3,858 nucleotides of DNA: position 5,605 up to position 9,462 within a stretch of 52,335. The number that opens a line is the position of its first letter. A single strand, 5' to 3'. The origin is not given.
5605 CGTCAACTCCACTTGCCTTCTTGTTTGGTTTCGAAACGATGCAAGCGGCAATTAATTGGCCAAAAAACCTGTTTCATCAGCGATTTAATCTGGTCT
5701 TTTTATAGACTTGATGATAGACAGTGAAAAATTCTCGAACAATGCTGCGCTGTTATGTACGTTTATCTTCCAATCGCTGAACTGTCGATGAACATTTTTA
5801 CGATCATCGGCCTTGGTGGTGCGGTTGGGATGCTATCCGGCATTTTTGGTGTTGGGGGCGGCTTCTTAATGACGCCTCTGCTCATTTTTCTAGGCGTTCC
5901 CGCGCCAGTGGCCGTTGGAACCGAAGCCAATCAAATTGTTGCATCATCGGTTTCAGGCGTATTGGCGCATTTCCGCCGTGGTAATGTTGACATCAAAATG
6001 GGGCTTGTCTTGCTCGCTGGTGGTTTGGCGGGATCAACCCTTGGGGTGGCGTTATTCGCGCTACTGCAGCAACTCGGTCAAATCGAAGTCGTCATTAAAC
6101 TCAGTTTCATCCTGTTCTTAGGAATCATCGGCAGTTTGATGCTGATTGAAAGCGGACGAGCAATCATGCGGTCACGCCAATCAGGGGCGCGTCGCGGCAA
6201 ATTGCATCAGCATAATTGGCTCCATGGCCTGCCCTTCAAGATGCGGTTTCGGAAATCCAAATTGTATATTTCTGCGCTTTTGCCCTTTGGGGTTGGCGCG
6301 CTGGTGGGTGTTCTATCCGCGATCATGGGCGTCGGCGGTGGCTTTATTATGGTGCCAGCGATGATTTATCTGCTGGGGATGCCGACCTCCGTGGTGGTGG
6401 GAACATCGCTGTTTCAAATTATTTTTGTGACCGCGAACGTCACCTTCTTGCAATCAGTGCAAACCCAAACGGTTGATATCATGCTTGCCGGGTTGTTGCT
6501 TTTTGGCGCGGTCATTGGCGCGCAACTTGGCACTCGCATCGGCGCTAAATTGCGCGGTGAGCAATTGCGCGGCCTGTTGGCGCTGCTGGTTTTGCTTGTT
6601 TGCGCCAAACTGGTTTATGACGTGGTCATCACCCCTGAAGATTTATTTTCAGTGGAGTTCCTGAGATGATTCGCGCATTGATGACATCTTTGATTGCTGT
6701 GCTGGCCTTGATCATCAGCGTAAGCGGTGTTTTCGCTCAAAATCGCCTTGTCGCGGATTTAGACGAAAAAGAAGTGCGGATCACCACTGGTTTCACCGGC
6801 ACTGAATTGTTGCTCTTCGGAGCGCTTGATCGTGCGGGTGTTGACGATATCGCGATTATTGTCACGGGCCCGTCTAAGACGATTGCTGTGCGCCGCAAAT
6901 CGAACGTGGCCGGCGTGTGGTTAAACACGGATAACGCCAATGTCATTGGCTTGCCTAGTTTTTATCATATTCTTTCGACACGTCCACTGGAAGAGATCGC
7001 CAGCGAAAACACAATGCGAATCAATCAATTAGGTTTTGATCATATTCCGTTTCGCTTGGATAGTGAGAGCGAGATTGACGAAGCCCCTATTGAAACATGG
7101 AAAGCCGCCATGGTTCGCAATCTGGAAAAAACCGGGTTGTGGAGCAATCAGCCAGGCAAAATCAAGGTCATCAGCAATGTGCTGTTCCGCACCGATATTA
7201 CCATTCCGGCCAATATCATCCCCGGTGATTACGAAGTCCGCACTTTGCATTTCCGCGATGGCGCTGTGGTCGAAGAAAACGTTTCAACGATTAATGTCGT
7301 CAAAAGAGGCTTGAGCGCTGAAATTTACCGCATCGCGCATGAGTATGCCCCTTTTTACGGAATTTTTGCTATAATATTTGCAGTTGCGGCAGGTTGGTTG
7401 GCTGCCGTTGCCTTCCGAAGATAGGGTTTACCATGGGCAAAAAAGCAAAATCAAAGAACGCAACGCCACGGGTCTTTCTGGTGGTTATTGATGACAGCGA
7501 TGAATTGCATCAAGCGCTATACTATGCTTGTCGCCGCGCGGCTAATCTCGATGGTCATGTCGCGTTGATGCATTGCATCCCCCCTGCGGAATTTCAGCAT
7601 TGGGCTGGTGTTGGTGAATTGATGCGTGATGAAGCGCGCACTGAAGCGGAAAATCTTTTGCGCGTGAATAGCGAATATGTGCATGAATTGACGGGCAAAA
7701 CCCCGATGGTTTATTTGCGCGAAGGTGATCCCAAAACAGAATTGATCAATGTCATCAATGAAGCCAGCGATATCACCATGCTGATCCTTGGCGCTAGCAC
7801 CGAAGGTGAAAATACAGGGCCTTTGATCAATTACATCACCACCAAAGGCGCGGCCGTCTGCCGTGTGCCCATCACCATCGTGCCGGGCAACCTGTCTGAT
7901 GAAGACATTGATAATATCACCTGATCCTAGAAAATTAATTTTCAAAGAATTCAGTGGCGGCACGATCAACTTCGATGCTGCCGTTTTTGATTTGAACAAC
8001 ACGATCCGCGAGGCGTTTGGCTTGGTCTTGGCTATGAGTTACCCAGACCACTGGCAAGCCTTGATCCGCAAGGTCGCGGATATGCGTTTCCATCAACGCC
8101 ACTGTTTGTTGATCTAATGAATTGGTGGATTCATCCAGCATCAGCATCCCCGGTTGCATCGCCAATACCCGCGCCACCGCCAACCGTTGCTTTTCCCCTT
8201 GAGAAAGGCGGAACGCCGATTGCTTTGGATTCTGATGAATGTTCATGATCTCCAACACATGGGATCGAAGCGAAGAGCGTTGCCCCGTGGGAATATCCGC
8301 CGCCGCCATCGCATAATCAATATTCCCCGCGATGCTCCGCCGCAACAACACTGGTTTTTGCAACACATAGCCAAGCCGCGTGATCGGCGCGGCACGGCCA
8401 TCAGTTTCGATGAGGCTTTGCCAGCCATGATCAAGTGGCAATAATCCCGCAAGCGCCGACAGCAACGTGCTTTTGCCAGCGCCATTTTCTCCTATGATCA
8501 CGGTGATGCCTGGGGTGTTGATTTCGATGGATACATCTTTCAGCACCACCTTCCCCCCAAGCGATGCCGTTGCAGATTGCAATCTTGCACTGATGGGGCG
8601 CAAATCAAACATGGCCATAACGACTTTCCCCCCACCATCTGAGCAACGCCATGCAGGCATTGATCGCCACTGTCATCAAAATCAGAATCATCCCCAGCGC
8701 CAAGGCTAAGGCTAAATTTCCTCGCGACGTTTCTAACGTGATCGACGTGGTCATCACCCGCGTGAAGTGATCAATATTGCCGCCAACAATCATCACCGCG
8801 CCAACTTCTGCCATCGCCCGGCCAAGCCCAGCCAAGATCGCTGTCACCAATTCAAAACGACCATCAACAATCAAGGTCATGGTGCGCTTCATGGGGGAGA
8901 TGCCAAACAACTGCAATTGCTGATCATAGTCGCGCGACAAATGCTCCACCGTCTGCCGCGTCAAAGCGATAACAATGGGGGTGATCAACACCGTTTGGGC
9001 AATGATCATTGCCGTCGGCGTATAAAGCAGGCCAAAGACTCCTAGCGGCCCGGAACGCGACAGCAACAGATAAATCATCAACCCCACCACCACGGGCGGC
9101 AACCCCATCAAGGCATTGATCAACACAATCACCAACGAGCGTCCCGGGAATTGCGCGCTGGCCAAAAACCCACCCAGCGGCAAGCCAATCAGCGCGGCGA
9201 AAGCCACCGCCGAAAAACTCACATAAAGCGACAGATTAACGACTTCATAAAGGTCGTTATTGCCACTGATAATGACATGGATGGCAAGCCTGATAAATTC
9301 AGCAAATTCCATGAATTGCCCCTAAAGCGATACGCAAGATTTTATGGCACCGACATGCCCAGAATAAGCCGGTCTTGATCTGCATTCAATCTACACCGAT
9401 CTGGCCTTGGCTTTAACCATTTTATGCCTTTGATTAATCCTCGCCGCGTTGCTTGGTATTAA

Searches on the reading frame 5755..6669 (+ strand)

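Call 17: search_protein_families(library=pfam, proteins=[window:5755-6669:+], max_evalue=0.00001)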
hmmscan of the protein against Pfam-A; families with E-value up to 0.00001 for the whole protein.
window:5755-6669:+ (304 aa): 1 family
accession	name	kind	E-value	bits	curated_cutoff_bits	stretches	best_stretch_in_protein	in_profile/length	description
PF01925.25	TauE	-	7.2e-51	173.6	32.6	1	18-286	2-237/237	Sulfite exporter TauE/SafE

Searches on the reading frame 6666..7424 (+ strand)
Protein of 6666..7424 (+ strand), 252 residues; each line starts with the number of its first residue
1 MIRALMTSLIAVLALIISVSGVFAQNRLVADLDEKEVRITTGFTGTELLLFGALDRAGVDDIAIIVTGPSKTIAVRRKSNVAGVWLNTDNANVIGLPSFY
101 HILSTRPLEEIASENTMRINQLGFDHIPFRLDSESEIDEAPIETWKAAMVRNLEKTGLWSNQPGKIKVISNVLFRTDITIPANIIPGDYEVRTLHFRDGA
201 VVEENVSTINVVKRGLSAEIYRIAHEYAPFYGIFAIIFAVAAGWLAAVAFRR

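Call 17: search_protein_families(library=pfam, proteins=[window:6666-7424:+], max_evalue=0.00001)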
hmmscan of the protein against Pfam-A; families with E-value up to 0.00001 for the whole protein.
window:6666-7424:+ (252 aa): 1 family
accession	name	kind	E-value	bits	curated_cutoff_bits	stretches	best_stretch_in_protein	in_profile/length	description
PF09608.15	Alph_Pro_TM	-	2e-71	240.8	24.5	1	27-252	1-227/227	Putative transmembrane protein (Alph_Pro_TM)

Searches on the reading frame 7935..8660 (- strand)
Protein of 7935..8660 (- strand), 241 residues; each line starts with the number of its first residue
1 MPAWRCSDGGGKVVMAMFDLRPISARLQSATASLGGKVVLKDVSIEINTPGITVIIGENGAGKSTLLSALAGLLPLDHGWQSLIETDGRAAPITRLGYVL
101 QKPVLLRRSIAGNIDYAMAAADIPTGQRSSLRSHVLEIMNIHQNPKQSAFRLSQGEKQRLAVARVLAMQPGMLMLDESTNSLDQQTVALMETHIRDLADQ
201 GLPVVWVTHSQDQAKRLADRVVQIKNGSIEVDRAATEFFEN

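Call 17: search_protein_families(library=pfam, proteins=[window:7935-8660:-], max_evalue=0.00001)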
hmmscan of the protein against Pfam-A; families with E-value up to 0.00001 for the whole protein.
window:7935-8660:- (241 aa): 7 families
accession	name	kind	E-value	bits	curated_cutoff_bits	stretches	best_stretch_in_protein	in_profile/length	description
PF00005.33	ABC_tran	-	7.4e-23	82.1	25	1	40-180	1-137/137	ABC transporter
PF02463.25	SMC_N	-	3.1e-09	37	40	0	49-71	23-45/220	RecF/RecN/SMC N terminal domain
PF13476.12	AAA_23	-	1.2e-07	33.1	27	1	41-71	11-40/201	AAA domain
PF13304.12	AAA_21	-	2.3e-07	31.6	27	0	52-74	1-23/304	AAA domain, putative AbiEii toxin, Type IV TA system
PF13555.12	AAA_29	-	9.6e-07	28.9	27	1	42-74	14-46/61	P-loop containing region of AAA domain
PF13401.12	AAA_22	-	2e-06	28.6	27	1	49-205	4-119/130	AAA domain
PF09818.15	ABC_ATPase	-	6.4e-06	25.8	23.2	0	50-95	79-118/283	P-loop domain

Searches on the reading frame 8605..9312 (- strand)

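Call 17: search_protein_families(library=pfam, proteins=[window:8605-9312:-], max_evalue=0.00001)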
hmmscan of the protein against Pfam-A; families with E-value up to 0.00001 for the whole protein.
window:8605-9312:- (235 aa): 1 family
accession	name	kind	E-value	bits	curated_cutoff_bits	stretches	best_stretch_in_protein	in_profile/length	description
PF00528.27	BPD_transp_1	-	3.7e-08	33.7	26.4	1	43-224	1-178/184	Binding-protein-dependent transport system inner membrane component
